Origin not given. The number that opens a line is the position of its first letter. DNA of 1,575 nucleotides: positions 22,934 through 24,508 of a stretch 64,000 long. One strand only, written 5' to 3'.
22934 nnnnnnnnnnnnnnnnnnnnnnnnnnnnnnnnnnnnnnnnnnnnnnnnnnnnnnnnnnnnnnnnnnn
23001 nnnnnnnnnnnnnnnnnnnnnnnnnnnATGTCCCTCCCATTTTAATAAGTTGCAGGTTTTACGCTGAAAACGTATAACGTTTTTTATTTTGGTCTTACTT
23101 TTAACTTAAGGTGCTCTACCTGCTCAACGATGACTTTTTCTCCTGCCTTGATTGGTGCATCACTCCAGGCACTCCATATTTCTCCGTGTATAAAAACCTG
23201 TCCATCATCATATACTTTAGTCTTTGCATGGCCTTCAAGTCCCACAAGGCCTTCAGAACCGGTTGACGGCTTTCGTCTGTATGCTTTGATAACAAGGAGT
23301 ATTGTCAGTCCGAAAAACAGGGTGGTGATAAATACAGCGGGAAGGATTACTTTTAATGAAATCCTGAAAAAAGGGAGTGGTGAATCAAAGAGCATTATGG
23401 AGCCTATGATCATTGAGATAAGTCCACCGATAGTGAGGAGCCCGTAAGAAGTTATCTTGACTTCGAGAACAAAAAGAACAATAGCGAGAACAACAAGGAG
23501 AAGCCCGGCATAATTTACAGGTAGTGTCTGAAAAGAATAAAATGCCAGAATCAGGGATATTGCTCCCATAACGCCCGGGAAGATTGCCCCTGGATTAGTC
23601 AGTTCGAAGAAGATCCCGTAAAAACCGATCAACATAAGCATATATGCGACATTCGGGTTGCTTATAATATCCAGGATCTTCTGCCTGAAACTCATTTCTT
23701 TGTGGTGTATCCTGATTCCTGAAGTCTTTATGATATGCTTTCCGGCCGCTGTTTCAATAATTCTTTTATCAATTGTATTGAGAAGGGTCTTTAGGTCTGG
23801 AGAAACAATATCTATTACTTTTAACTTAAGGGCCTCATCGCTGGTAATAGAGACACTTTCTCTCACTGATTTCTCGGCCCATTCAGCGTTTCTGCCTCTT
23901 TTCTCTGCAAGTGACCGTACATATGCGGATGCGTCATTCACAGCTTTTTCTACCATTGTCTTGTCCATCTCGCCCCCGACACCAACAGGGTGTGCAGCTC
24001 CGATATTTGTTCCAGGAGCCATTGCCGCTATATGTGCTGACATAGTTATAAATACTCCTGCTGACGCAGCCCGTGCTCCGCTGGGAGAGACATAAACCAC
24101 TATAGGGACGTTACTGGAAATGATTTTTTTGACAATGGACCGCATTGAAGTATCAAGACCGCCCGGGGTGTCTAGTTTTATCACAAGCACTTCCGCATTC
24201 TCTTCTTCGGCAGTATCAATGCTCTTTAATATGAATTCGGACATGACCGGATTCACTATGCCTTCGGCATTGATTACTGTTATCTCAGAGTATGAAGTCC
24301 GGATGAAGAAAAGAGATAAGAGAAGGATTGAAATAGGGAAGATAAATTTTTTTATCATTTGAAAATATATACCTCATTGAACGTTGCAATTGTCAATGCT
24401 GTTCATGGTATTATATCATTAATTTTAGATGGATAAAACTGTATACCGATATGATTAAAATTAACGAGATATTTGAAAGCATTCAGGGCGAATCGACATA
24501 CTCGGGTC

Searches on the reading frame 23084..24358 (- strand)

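Call 30: search_protein_families(library=pfam, proteins=[window:23084-24358:-], max_evalue=0.0001)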
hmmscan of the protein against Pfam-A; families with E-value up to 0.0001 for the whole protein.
window:23084-24358:- (424 aa): 3 families
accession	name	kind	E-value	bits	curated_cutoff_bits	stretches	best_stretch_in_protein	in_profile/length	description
PF24961.1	NfeD_membrane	-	7.4e-27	94.2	26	1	236-353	1-117/119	NfeD integral membrane domain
PF25145.1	NfeD1b_N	-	2.6e-21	76.5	40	1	26-178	2-148/189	NfeD1b, N-terminal domain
PF01957.25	NfeD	-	2.1e-14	53.9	29.1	1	369-423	2-57/57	NfeD-like C-terminal, partner-binding domain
